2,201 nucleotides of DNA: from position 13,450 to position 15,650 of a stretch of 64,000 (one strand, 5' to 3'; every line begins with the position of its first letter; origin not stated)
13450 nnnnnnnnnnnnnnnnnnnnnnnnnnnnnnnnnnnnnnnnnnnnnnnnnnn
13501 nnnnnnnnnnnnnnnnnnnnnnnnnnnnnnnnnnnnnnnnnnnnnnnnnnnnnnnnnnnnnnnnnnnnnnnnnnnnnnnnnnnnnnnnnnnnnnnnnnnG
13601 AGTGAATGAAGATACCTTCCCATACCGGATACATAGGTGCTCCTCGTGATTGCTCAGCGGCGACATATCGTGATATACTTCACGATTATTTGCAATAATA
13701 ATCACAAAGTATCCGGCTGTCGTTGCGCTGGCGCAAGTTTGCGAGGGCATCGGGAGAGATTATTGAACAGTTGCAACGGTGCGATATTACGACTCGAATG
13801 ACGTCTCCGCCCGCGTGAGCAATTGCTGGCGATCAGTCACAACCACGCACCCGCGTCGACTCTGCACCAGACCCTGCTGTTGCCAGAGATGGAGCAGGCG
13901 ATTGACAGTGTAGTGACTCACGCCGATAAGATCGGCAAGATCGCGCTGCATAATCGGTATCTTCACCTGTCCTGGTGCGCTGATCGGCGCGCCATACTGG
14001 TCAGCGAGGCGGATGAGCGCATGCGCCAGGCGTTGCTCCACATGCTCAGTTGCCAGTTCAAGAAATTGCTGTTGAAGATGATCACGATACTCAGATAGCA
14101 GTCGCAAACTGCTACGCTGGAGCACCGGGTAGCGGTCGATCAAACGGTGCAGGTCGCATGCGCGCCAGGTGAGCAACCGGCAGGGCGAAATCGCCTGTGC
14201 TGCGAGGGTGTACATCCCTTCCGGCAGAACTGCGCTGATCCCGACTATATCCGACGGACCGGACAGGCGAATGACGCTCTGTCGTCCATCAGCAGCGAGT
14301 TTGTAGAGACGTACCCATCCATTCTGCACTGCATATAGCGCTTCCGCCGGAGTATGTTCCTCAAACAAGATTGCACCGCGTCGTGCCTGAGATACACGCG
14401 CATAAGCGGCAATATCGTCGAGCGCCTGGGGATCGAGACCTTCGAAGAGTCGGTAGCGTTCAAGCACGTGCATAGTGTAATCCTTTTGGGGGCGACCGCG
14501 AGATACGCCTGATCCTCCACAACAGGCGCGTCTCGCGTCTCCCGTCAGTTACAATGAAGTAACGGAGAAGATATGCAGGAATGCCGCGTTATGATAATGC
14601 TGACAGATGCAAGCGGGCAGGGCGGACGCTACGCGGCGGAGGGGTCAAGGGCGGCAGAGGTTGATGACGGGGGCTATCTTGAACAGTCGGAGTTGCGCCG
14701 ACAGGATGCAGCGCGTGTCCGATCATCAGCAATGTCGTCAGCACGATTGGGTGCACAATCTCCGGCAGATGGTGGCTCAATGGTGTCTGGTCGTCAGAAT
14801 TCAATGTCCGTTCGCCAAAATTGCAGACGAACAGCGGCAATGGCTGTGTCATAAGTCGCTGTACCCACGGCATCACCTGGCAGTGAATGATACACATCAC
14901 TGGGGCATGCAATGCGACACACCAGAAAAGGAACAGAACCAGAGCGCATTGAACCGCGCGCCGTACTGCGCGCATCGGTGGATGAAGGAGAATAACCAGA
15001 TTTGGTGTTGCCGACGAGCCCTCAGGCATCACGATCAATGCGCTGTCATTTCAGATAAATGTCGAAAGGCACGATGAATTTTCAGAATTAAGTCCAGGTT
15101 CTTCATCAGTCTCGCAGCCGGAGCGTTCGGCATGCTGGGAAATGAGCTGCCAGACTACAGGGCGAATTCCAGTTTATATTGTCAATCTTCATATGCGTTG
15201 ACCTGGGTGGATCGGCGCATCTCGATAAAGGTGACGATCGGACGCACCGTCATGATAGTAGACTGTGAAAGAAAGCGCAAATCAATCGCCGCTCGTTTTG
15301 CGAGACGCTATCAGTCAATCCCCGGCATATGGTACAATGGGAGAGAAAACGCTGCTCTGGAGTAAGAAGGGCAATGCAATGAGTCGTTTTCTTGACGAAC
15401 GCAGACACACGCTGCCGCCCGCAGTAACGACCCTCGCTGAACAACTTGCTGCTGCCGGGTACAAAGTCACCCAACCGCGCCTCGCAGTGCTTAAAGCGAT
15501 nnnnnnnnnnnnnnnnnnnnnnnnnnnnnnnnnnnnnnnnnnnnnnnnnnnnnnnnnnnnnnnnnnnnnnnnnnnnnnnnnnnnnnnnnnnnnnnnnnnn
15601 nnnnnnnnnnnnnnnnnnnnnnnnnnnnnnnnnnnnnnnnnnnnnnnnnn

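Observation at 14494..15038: CutF/CruR-like metal-sensing leader peptide upstream of the Crp/Fnr gene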

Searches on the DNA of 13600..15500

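Call 76: search_rna_families(source=window, start=13600, end=15500, threshold=evalue, max_evalue=1)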
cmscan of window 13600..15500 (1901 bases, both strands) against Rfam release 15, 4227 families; matches with E-value up to 1: 1.
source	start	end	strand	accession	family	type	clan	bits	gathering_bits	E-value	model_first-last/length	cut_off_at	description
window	15069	15116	-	RF00158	SNORD82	Gene; snRNA; snoRNA; CD-box;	-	21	43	0.46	1-70/70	no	Small nucleolar RNA SNORD82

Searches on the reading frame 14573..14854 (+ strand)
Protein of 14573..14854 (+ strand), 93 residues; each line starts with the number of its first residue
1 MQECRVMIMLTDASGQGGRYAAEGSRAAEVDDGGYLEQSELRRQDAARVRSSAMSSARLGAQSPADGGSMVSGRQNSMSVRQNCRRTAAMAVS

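Call 5: search_protein_families(library=pfam, proteins=[window:14573-14854:+], max_evalue=1)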
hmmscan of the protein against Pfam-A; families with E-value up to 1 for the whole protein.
window:14573-14854:+ (93 aa): 0 families
